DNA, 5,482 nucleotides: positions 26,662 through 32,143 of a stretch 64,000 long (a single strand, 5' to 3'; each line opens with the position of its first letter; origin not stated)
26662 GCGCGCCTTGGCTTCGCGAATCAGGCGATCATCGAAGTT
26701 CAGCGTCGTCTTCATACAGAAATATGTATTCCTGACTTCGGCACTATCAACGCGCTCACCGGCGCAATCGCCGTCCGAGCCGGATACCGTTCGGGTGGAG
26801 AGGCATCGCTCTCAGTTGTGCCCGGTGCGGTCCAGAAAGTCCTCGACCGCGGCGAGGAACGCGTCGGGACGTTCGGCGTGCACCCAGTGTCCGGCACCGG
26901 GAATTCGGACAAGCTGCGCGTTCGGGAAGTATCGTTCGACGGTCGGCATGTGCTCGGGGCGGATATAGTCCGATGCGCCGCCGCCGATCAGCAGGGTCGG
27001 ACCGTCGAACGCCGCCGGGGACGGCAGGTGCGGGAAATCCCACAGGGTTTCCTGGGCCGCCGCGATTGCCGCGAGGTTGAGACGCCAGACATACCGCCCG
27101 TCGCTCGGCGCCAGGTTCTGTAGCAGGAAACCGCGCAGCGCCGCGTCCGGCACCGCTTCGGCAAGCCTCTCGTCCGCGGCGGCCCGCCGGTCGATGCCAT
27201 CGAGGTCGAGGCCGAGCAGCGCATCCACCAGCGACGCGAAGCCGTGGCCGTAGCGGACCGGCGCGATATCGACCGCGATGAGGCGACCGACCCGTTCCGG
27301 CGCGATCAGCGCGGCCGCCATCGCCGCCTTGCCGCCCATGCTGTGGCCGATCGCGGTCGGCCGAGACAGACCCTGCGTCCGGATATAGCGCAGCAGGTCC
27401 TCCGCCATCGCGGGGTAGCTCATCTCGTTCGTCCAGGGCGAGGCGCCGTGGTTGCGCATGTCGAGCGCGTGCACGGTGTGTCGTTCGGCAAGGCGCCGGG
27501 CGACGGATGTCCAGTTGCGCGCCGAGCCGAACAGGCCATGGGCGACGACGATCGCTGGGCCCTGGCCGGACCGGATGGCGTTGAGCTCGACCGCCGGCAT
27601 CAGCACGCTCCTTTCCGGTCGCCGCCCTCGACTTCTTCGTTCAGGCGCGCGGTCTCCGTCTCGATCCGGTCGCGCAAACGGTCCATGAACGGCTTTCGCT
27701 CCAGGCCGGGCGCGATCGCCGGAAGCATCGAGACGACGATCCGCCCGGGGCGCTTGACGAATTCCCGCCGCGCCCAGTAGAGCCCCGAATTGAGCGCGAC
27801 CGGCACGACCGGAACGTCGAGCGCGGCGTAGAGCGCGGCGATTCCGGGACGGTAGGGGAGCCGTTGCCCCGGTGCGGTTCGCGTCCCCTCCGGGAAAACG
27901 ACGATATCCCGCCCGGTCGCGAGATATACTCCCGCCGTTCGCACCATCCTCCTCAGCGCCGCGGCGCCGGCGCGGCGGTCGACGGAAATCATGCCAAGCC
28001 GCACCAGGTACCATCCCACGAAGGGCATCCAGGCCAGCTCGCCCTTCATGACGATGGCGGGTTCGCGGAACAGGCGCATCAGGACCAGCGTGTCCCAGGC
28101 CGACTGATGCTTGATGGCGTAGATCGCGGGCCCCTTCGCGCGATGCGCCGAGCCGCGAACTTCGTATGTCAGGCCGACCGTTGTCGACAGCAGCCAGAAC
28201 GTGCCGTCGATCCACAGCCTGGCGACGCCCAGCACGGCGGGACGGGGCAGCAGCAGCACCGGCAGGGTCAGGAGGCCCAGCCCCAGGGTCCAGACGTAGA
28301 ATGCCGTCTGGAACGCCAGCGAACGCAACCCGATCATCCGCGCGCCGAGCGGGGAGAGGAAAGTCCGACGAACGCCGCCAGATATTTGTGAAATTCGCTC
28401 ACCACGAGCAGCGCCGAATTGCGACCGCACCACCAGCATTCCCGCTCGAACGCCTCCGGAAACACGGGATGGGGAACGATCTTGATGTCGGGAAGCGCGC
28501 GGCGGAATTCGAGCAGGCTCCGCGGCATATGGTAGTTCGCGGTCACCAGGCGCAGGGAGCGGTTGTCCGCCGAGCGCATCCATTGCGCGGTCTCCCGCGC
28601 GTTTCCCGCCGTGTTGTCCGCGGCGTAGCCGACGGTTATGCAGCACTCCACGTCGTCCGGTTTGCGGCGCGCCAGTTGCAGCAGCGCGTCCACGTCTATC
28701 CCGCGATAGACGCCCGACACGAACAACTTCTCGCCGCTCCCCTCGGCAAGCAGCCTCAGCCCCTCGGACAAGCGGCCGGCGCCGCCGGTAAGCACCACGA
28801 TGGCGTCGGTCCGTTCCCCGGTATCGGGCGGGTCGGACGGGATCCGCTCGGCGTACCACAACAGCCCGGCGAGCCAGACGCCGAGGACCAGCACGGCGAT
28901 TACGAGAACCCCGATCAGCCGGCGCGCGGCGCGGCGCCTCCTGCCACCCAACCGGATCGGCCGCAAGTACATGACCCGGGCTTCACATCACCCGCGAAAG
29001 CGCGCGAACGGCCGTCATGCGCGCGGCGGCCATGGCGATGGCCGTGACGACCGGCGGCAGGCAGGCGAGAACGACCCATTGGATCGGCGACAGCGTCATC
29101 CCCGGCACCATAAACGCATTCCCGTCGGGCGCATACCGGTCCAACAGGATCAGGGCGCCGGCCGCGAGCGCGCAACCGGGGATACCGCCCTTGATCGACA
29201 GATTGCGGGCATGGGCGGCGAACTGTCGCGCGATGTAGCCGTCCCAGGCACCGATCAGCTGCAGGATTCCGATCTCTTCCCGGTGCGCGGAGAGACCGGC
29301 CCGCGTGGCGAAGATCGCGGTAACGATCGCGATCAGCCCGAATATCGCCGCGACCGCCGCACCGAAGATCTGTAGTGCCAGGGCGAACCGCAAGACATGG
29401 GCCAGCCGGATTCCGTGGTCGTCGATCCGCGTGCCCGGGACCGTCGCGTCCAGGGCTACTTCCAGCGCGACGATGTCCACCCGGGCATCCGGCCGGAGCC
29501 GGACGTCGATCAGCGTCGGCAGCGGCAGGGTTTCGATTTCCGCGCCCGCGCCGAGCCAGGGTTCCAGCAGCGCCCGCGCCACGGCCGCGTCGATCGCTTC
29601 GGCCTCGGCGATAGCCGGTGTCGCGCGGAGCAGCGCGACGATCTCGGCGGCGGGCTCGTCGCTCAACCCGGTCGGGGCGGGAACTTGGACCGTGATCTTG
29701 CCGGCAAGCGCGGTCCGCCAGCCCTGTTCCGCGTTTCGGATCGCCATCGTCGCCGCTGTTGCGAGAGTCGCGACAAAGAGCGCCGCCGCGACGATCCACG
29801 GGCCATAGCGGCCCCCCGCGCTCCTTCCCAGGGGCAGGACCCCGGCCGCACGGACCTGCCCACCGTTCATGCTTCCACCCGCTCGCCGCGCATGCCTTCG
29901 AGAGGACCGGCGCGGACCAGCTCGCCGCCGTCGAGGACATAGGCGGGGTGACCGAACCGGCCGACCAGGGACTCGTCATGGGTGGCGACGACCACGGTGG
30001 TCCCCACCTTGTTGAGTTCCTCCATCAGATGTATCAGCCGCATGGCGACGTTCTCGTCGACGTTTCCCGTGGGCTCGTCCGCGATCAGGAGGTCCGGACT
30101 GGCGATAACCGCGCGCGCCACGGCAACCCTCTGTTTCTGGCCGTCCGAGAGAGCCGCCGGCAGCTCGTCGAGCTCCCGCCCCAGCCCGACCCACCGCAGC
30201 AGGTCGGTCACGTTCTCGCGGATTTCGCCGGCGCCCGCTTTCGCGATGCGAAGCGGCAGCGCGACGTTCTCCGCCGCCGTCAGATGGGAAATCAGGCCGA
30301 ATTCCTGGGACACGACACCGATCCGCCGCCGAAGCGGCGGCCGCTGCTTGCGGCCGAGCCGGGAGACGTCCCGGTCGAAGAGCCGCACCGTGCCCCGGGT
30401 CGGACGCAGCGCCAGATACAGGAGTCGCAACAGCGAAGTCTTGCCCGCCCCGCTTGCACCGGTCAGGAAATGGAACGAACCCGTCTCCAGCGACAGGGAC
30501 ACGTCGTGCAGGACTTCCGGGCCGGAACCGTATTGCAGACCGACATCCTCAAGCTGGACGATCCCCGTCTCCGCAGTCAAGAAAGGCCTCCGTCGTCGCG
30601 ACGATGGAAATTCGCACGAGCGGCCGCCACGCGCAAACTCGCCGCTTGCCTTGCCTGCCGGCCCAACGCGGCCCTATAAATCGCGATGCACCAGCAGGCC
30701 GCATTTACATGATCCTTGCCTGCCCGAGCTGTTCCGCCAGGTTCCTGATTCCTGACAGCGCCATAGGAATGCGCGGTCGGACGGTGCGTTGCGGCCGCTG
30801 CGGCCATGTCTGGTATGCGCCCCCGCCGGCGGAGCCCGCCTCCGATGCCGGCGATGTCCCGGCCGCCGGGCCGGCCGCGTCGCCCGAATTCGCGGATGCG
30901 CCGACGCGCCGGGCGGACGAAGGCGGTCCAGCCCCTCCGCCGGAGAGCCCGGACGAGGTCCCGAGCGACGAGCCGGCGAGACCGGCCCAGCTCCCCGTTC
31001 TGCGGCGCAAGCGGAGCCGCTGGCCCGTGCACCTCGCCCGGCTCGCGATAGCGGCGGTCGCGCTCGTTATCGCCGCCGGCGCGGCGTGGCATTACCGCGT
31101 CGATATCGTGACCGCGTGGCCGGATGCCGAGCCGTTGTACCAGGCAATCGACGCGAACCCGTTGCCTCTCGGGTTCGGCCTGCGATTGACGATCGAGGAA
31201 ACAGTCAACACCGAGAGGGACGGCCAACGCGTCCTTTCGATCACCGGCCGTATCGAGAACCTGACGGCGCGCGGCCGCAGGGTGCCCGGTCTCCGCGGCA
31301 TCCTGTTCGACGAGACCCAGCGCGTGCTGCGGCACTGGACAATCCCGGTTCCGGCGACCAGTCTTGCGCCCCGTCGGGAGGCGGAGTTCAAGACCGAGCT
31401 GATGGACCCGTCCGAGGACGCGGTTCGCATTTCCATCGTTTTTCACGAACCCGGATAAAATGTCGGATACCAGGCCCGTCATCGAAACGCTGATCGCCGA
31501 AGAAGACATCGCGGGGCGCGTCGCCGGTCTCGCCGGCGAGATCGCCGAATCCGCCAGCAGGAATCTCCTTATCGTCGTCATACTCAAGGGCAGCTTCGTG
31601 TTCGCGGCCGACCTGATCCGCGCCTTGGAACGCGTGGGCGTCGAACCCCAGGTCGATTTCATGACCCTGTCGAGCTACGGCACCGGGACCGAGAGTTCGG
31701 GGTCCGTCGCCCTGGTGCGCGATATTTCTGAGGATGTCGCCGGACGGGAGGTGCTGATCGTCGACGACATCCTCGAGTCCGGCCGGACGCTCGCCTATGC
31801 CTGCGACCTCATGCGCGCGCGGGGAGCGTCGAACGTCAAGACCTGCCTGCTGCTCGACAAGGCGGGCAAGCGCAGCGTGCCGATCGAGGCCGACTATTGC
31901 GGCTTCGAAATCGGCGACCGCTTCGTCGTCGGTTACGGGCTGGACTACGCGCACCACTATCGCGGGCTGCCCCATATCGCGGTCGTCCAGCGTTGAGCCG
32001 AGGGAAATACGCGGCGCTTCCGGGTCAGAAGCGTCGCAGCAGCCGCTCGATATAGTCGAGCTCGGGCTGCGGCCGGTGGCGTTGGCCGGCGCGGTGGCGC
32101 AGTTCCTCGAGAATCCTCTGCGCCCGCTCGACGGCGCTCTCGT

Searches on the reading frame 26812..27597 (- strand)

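Call 56: search_protein_families(library=pfam, proteins=[window:26812-27597:-], max_evalue=0.0001)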
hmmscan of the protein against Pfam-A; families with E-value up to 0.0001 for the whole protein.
window:26812-27597:- (261 aa): 5 families
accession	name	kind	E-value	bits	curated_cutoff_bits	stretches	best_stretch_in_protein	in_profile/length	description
PF00561.26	Abhydrolase_1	-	3e-32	112.7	25.8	1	14-244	1-245/245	alpha/beta hydrolase fold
PF12697.13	Abhydrolase_6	-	5e-25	89.9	26.3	1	16-250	1-217/217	Alpha/beta hydrolase family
PF12146.15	Hydrolase_4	-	3.5e-09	36.7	27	1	15-108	6-106/239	Serine aminopeptidase, S33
PF07819.20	PGAP1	-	1.5e-06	28.6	24.3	0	12-115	3-130/233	PGAP1-like alpha/beta domain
PF00756.26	Esterase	-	9.5e-05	22.7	22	0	47-108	82-145/251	Putative esterase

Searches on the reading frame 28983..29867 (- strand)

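Call 56: search_protein_families(library=pfam, proteins=[window:28983-29867:-], max_evalue=0.0001)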
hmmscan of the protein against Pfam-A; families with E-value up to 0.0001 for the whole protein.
window:28983-29867:- (294 aa): 1 family
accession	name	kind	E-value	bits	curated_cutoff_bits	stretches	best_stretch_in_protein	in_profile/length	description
PF02687.27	FtsX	-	1.1e-08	35.6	25.5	1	171-287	2-116/120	FtsX-like permease C-terminal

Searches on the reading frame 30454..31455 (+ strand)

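Call 56: search_protein_families(library=pfam, proteins=[window:30454-31455:+], max_evalue=0.0001)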
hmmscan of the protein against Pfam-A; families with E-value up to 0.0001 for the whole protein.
window:30454-31455:+ (334 aa): 3 families
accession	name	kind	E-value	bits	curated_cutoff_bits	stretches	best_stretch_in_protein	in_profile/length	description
PF13717.11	Zn_ribbon_4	-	2.6e-13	50.1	30.3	1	86-120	1-35/36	zinc-ribbon domain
PF11906.13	DUF3426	-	3.7e-08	34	27.7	1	199-324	2-141/147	Protein of unknown function (DUF3426)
PF13719.11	Zn_ribbon_5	-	3.9e-08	33.4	29.3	1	86-121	1-36/37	zinc-ribbon domain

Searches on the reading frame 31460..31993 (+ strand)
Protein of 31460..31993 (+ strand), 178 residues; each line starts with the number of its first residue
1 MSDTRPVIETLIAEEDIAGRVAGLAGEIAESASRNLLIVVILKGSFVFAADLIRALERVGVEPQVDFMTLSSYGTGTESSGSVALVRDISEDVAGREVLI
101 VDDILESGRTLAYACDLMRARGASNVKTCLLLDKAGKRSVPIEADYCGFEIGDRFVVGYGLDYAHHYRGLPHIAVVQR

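Call 56: search_protein_families(library=pfam, proteins=[window:31460-31993:+], max_evalue=0.0001)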
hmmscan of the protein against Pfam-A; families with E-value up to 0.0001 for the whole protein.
window:31460-31993:+ (178 aa): 1 family
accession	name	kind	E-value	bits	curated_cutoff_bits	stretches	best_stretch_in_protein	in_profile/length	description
PF00156.33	Pribosyltran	-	1.8e-27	96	26.3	1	15-163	9-157/158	Phosphoribosyl transferase domain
